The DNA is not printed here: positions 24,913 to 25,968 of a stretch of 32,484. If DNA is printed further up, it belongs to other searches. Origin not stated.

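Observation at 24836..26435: Candidate new periplasmic oxidant-scavenging system: cytochrome b -> Tat-lipoprotein Mo-oxidoreductase -> Met/Lys-rich secreted repeat peptide, all translationally coupled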

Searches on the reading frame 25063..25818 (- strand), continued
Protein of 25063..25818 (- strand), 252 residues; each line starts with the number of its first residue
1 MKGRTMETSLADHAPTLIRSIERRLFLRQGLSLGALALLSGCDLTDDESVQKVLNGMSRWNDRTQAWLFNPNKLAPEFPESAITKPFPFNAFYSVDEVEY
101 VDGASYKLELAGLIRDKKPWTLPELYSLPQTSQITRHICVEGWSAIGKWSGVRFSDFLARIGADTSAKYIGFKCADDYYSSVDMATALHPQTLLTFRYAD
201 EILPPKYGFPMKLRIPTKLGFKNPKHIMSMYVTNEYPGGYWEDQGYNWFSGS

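Call 61: search_protein_families(library=ncbifam, proteins=[L086:6389-6607:+, L089:4302-4565:+, L087:2322-2567:+, L086:5589-6356:+, L087:3495-4268:+], max_evalue=0.1)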
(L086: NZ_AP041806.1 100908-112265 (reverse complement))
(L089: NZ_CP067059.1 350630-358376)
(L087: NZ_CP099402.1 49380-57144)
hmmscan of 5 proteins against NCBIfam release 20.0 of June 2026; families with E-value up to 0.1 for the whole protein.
L086:6389-6607:+ (73 aa): 4 families
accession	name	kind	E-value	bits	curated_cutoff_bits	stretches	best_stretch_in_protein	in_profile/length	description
TIGR02953.1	penta_MxKDx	subfamily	2.7e-09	36.9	41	1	5-72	7-74/78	pentapeptide MXKDX repeat protein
NF011766.0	PRK15220.1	equivalog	0.005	16.6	136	1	1-23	1-24/178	fimbrial protein YehD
NF045654.1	APhasePhoC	equivalog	0.019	14.5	430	1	1-47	1-46/248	acid phosphatase PhoC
NF041742.1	WGxxGxxG_fam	subfamily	0.091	13.4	35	0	2-53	2-40/69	WGxxGxxG family protein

L089:4302-4565:+ (88 aa): 2 families
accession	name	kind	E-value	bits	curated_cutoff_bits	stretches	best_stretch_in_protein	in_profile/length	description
TIGR02953.1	penta_MxKDx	subfamily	2.6e-15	56.1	41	1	2-81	1-78/78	pentapeptide MXKDX repeat protein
NF007769.1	PRK10455.1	equivalog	0.0055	17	174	1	1-67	1-64/160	ATP-independent periplasmic protein-refolding chaperone Spy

L087:2322-2567:+ (82 aa): 2 families
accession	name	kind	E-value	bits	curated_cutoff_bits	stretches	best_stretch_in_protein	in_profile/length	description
TIGR02953.1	penta_MxKDx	subfamily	4.3e-19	68.3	41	1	3-74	2-78/78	pentapeptide MXKDX repeat protein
NF010321.0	PRK13758.1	equivalog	0.044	12.9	441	1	10-49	114-153/370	anaerobic sulfatase-maturase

L086:5589-6356:+ (256 aa): 4 families
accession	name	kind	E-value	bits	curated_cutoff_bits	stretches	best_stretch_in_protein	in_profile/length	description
NF003767.0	PRK05363.1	equivalog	9.1e-23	81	207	1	101-253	92-262/320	protein-methionine-sulfoxide reductase catalytic subunit MsrP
NF052245.1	SorA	equivalog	8.5e-13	47.8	600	1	151-251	152-260/396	SorA family sulfite dehydrogenase catalytic subunit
TIGR04555.1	sulfite_DH_soxC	equivalog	1.2e-11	44.3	420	1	102-238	101-256/408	sulfite dehydrogenase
NF052247.1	SorT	equivalog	0.069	11.9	570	0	192-239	198-245/387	SorT family sulfite dehydrogenase catalytic subunit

L087:3495-4268:+ (258 aa): 6 families
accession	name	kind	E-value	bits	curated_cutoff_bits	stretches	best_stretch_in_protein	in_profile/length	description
NF003767.0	PRK05363.1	equivalog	1.5e-28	100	207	1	92-234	97-247/320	protein-methionine-sulfoxide reductase catalytic subunit MsrP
NF052245.1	SorA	equivalog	2.8e-17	62.5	600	1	94-235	92-248/396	SorA family sulfite dehydrogenase catalytic subunit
TIGR04555.1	sulfite_DH_soxC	equivalog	5.3e-16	58.6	420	2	132-232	163-254/408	sulfite dehydrogenase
NF052247.1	SorT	equivalog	1.5e-13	50.3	570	1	7-231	1-241/387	SorT family sulfite dehydrogenase catalytic subunit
TIGR01409.1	TAT_signal_seq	domain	0.024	15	16.7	1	5-25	1-21/29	twin-arginine translocation signal domain-containing protein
NF041762.1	diheme_GEGP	equivalog_domain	0.03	13.5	300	1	109-173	130-195/359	GEGP motif-containing diheme protein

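Call 62: predict_structure(alignment_id=A4)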
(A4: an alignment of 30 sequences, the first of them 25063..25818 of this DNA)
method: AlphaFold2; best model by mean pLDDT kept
length: 252 residues; sequences in the alignment: 30
mean_pLDDT: 64.2   pTM: 0.60
mean pLDDT of the five models: 64.2, 58.9, 55.9, 45.8, 40.6
residues with pLDDT >= 90: 39; 70-90: 70; 50-70: 56; < 50: 87
segments of 3 or more residues with pLDDT < 50: 1-7, 22-45, 56-77, 90-93, 138-144, 216-223, 240-252
pLDDT, mean of each block of 10 residues (from residue 1): 40 59 44 37 51 50 41 48 64 57 84 96 90 64 62 92 94 79 81 80 67 54 68 80 31 22
secondary structure, 60 per line:
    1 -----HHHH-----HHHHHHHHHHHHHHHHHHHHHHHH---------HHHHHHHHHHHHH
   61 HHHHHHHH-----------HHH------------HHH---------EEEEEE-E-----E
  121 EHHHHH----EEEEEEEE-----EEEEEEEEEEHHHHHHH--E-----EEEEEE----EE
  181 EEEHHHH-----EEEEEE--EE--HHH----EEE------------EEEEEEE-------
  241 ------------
elements in order: H6-9 H15-38 H48-68 E107-112 H122-126 E131-138 E144-153 H154-160 E169-174 E179-183 H184-187 E193-198 E212-214 E227-233

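Call 65: fold_search(model_id=the predicted structure, library=pdb)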
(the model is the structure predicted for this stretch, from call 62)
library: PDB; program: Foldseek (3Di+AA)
matches with E <= 10: 277; with E <= 0.001: 46
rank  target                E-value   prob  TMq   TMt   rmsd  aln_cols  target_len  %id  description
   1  1xdy_A                1.7e-12  1.00  0.51  0.49   2.7       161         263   27  Structural and Biochemical Identification of a Novel Bacterial Oxidoreductase, W-containing cofactor (released 2004-10-12)
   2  1xdq_B                2.7e-12  1.00  0.50  0.48   2.7       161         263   27  Structural and Biochemical Identification of a Novel Bacterial Oxidoreductase (released 2004-10-12)
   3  1xdy_G                6.3e-12  1.00  0.51  0.49   3.0       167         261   26  Structural and Biochemical Identification of a Novel Bacterial Oxidoreductase, W-containing cofactor (released 2004-10-12)
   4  1xdq_C                1.1e-11  1.00  0.51  0.48   2.7       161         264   27  Structural and Biochemical Identification of a Novel Bacterial Oxidoreductase (released 2004-10-12)
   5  1xdq_A                1.2e-11  1.00  0.51  0.49   2.7       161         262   27  Structural and Biochemical Identification of a Novel Bacterial Oxidoreductase (released 2004-10-12)
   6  1xdy_B                2.1e-11  1.00  0.49  0.47   2.6       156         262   28  Structural and Biochemical Identification of a Novel Bacterial Oxidoreductase, W-containing cofactor (released 2004-10-12)
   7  1xdy_D                2.3e-11  1.00  0.51  0.49   3.1       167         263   26  Structural and Biochemical Identification of a Novel Bacterial Oxidoreductase, W-containing cofactor (released 2004-10-12)
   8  1xdy_F                2.9e-11  1.00  0.51  0.49   2.7       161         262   27  Structural and Biochemical Identification of a Novel Bacterial Oxidoreductase, W-containing cofactor (released 2004-10-12)
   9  2ca3_A                5.0e-11  1.00  0.51  0.35   8.0       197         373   18  Sulfite dehydrogenase from Starkeya Novella r55m mutant (released 2007-02-20)
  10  2blf_A                1.3e-10  1.00  0.51  0.35   8.0       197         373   18  Sulfite dehydrogenase from Starkeya Novella (released 2005-04-28)
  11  2ca4_A                1.5e-10  1.00  0.51  0.36   4.5       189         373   18  Sulfite dehydrogenase from Starkeya Novella mutant (released 2007-02-20)
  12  2c9x_A                2.3e-10  1.00  0.51  0.35   8.1       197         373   17  Sulfite dehydrogenase from Starkeya Novella Y236F mutant (released 2006-08-16)
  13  2a9a_B                4.8e-10  1.00  0.53  0.39   5.6       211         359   21  Crystal structure of recombinant chicken sulfite oxidase with the bound product, sulfate, at the active site (released 2005-08-02)
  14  2xts_A                6.1e-10  1.00  0.49  0.32   2.5       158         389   19  Crystal Structure of the Sulfane Dehydrogenase SoxCD from Paracoccus pantotrophus (released 2010-12-08)
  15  2a9d_B                1.3e-09  1.00  0.54  0.39   5.4       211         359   20  Crystal structure of recombinant chicken sulfite oxidase with Arg at residue 161 (released 2005-08-02)
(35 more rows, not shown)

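Call 78: get_annotated_region(hit=H45, flank=2000)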
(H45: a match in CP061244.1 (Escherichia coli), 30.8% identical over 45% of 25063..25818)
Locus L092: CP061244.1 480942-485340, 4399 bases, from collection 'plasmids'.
description: Escherichia coli strain STEC411 plasmid pSTEC411_1, complete sequence
organism: Escherichia coli (NCBI taxid 562)
taxonomy: Bacteria; Pseudomonadota; Gammaproteobacteria; Enterobacterales; Enterobacteriaceae; Escherichia; Escherichia coli
host: -; source: Homo sapiens,cell culture; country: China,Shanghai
typing (MOB-suite, as given by PLSDB): non-mobilizable
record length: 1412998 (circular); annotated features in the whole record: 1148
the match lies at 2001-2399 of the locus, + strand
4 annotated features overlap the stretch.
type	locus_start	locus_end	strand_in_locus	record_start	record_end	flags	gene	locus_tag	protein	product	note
CDS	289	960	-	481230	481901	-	hprR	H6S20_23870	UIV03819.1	response regulator transcription factor HprR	-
CDS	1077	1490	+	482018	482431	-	hiuH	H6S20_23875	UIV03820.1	hydroxyisourate hydrolase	-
CDS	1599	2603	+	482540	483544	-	msrP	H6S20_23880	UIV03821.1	protein-methionine-sulfoxide reductase catalytic subunit MsrP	-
CDS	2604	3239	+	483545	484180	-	msrQ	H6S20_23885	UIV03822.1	protein-methionine-sulfoxide reductase heme-binding subunit MsrQ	-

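Call 80: search_protein_families(library=pfam, proteins=[L092:2604-3236:+, L092:1599-2600:+], max_evalue=0.01)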
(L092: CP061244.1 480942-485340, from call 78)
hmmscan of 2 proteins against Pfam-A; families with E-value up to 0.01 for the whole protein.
L092:2604-3236:+ (211 aa): 1 family
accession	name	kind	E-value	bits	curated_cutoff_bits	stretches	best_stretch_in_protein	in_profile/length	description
PF01794.25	Ferric_reduct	-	2.2e-16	60.5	28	1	47-161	1-120/121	Ferric reductase like transmembrane component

L092:1599-2600:+ (334 aa): 2 families
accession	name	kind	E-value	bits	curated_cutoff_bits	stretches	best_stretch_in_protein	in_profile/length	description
PF00174.25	Oxidored_molyb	-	3.6e-33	115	24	1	108-267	8-169/169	Oxidoreductase molybdopterin binding domain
PF10518.14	TAT_signal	-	0.0028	18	22.7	1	20-39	2-21/21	TAT (twin-arginine translocation) pathway signal sequence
